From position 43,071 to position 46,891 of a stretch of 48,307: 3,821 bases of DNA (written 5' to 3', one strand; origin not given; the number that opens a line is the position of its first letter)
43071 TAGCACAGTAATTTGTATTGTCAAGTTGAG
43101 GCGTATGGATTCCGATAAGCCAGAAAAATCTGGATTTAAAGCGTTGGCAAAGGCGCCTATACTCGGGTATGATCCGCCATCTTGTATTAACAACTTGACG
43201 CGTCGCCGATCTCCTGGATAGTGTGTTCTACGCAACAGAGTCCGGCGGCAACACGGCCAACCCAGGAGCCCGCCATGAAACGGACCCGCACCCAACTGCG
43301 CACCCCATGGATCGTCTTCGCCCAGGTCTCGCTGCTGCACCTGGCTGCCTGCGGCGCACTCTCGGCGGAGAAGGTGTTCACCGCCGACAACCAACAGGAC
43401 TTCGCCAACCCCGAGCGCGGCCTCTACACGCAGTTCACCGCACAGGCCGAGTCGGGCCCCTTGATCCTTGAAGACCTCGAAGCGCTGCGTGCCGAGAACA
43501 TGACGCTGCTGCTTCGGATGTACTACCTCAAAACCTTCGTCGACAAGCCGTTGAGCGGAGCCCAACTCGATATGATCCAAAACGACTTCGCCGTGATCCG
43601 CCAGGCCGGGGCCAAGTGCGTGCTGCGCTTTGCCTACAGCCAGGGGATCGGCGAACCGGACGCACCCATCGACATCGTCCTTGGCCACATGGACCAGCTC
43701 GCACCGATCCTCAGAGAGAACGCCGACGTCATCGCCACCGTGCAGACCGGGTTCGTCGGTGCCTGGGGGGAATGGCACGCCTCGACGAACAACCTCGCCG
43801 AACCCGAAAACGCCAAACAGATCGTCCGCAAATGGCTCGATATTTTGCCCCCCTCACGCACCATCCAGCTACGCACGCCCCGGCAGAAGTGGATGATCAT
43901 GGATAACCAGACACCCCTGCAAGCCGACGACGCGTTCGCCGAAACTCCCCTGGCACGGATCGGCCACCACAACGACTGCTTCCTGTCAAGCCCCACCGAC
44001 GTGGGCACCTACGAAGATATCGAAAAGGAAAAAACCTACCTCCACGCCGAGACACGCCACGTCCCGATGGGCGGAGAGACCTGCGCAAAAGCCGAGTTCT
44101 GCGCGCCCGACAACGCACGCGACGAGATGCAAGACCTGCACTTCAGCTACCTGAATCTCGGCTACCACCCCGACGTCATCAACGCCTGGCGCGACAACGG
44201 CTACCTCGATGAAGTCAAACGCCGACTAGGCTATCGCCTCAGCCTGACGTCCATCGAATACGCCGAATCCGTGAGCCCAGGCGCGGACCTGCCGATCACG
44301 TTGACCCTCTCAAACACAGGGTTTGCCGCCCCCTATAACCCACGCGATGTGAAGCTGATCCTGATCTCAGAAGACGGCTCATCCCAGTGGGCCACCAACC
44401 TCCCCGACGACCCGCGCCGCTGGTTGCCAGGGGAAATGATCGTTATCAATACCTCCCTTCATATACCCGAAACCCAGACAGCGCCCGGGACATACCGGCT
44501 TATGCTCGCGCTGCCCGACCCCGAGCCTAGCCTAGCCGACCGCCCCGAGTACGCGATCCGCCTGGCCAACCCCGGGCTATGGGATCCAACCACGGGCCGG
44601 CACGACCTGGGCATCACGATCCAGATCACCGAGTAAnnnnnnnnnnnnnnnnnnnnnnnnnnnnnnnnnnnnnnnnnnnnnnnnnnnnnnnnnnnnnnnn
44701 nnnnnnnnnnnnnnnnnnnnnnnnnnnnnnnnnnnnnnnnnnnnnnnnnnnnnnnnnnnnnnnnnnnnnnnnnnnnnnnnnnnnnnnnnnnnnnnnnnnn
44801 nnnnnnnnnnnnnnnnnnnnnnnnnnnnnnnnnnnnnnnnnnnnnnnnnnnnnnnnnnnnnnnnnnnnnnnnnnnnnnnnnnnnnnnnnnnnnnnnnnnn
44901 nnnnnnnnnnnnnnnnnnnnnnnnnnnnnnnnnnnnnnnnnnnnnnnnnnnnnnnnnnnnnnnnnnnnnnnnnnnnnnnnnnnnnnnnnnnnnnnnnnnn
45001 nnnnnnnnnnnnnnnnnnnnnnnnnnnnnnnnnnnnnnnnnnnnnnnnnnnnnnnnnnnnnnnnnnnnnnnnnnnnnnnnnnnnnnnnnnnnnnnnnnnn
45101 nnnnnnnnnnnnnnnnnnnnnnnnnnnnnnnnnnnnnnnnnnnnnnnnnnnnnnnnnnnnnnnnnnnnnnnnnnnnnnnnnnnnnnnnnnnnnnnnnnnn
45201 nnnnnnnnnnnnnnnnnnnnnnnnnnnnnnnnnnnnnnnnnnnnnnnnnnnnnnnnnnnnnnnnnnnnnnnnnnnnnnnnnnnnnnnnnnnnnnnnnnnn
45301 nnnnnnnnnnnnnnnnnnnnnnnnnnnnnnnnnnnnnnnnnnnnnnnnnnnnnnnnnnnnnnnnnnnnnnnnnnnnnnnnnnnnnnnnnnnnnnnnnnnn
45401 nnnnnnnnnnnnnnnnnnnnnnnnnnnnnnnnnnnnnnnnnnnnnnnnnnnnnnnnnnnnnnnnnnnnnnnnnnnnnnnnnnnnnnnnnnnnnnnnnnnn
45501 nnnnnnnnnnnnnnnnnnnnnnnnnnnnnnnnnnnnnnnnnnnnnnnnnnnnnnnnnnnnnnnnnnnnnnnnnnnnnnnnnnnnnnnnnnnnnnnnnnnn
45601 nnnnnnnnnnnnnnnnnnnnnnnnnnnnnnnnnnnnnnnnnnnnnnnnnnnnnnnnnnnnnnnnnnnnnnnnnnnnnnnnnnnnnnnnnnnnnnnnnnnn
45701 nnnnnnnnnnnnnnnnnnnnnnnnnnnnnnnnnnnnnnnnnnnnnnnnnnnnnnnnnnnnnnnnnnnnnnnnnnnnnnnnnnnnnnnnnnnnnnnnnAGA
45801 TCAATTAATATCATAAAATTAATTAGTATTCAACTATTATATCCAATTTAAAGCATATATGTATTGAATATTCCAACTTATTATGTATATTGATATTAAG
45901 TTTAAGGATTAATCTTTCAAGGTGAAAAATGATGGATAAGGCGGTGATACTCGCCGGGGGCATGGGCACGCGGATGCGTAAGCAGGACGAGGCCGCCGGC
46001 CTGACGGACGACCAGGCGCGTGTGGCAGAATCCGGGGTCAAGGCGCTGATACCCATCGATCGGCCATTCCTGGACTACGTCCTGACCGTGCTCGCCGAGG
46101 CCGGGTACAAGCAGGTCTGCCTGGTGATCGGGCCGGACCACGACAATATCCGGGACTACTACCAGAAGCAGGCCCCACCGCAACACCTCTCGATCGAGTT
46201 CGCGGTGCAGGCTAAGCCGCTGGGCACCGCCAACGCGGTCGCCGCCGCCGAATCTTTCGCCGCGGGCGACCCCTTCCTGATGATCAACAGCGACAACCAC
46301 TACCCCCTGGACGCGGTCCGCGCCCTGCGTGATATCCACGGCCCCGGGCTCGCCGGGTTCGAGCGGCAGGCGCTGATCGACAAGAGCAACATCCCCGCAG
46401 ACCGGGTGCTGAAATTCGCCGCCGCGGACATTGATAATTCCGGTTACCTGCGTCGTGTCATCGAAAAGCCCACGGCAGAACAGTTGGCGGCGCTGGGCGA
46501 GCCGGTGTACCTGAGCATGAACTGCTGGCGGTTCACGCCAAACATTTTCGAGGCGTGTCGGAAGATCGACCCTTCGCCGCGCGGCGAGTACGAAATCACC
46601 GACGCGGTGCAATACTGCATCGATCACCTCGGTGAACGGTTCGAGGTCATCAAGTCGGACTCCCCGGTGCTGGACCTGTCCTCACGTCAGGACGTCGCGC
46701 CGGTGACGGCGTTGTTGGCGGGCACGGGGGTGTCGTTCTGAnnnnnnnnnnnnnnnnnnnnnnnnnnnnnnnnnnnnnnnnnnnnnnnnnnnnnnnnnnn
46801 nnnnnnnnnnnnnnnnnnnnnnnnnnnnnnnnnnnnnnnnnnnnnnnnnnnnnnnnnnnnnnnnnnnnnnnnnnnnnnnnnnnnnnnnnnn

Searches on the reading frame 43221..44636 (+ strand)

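Call 9: search_protein_families(library=pfam, proteins=[window:43221-44636:+])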
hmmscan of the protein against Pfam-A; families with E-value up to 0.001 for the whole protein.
window:43221-44636:+ (471 aa): 2 families
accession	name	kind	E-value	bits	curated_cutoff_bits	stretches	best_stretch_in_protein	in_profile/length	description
PF16116.10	DUF4832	-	8.5e-67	225.5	29.2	1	246-450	1-216/216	Domain of unknown function (DUF4832)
PF16173.10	DUF4874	-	3.8e-47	160.3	30.1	1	63-222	1-159/159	Domain of unknown function (DUF4874)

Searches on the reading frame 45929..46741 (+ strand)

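Call 9: search_protein_families(library=pfam, proteins=[window:45929-46741:+])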
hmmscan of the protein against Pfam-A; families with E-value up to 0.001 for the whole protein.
window:45929-46741:+ (270 aa): 2 families
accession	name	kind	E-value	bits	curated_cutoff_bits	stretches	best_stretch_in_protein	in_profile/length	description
PF00483.29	NTP_transferase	-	7.2e-20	72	21.2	1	4-244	1-223/245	Nucleotidyl transferase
PF12804.13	NTP_transf_3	-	7.9e-08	33.1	27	1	5-135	1-109/160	MobA-like NTP transferase domain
